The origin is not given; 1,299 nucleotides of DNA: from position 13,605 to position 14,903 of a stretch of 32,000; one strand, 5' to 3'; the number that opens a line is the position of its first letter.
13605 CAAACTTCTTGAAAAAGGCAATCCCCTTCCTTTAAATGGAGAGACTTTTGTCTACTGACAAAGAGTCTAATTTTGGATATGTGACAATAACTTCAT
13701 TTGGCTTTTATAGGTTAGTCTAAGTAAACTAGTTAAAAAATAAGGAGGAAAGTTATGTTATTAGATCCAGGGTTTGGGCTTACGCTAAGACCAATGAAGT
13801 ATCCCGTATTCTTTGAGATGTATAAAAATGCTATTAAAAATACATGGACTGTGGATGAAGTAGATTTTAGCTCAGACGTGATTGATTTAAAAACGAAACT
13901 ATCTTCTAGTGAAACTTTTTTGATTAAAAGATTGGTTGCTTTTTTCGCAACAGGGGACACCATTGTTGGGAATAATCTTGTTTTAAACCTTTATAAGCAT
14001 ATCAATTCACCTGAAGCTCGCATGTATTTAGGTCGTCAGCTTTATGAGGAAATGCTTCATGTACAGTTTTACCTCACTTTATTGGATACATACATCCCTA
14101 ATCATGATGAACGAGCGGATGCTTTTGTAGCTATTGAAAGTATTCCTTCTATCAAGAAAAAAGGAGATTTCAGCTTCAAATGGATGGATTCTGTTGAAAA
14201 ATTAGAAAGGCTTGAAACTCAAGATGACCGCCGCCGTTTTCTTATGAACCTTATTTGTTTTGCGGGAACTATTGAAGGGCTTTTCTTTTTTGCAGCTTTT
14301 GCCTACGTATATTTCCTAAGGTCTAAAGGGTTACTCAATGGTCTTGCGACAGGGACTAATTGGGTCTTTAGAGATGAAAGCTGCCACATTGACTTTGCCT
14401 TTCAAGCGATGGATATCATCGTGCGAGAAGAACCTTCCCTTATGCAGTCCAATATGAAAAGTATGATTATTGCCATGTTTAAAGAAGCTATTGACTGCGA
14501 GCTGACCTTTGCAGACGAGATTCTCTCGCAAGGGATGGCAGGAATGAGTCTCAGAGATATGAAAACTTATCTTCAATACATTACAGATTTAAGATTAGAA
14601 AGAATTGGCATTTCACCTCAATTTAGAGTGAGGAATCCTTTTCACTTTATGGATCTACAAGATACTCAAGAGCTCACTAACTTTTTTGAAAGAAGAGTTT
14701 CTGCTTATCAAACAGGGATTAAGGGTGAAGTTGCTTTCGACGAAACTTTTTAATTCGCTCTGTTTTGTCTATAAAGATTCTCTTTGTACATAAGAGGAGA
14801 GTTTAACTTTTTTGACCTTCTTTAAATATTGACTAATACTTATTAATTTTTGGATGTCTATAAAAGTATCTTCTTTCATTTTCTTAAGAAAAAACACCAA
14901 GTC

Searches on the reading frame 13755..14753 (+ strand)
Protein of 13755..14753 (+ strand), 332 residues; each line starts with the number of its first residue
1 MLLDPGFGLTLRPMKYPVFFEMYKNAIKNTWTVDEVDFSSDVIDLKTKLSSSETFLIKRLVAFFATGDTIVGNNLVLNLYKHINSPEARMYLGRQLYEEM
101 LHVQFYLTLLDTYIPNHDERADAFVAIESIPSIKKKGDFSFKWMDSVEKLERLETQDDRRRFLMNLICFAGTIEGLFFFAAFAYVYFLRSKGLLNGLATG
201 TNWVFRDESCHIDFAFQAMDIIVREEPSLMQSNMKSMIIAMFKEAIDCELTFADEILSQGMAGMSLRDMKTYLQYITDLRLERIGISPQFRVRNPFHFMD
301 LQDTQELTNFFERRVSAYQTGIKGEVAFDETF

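Call 6: search_protein_families(library=pfam, proteins=[window:13755-14753:+], max_evalue=0.01)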
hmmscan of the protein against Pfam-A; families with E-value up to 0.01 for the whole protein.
window:13755-14753:+ (332 aa): 1 family
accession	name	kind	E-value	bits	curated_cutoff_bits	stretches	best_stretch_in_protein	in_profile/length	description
PF00268.27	Ribonuc_red_sm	-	4.6e-75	253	33.6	1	10-295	3-281/281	Ribonucleotide reductase, small chain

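Call 7: search_protein_families(library=ncbifam, proteins=[window:13755-14753:+], max_evalue=0.01)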
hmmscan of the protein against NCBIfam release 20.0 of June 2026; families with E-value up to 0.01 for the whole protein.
window:13755-14753:+ (332 aa): 16 families
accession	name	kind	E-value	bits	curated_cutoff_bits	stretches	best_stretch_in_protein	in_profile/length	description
NF005550.0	PRK07209.1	equivalog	1e-70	238.6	309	1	11-321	65-377/383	ribonucleotide-diphosphate reductase subunit beta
NF007186.0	PRK09614.1-5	equivalog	5.2e-59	199.9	237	1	10-322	13-313/328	ribonucleotide-diphosphate reductase subunit beta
NF007184.0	PRK09614.1-3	equivalog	1.8e-48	165.7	310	1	12-329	36-344/346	ribonucleotide-diphosphate reductase subunit beta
NF009398.0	PRK12759.1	equivalog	3.4e-28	98.8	649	1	7-324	96-402/410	bifunctional gluaredoxin/ribonucleoside-diphosphate reductase subunit beta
TIGR04171.1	RNR_1b_NrdF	exception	1.7e-18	66.9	355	1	21-323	16-306/316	class 1b ribonucleoside-diphosphate reductase subunit beta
NF006576.0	PRK09101.1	equivalog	4.7e-15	55.3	346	1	15-299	33-336/376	class Ia ribonucleoside-diphosphate reductase subunit beta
NF006200.0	PRK08326.1-3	equivalog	1.6e-14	53.9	194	1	20-235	32-240/321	R2-like ligand-binding oxidase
NF007183.0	PRK09614.1-2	subfamily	8.5e-13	47.9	320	1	22-322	22-313/327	ribonucleotide-diphosphate reductase subunit beta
NF006202.0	PRK08326.1-5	equivalog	2.7e-09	36.7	315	1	29-237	30-230/297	R2-like ligand-binding oxidase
NF006198.0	PRK08326.1-1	subfamily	2e-08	33.9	274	1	21-226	29-228/308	R2-like ligand-binding oxidase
NF007182.0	PRK09614.1-1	subfamily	7e-08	32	471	1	21-293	26-279/324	ribonucleotide-diphosphate reductase subunit beta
NF010573.0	PRK13966.1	equivalog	3e-06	26.4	661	1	21-287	26-273/324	ribonucleotide-diphosphate reductase subunit beta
NF007185.0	PRK09614.1-4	equivalog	4.7e-06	26.1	525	1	28-290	27-270/320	ribonucleotide-diphosphate reductase subunit beta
NF010572.0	PRK13965.1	subfamily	2e-05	23.8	486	1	21-323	39-327/337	class 1b ribonucleoside-diphosphate reductase subunit beta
NF006199.0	PRK08326.1-2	equivalog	0.00021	20.4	286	1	22-113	34-126/324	R2-like ligand-binding oxidase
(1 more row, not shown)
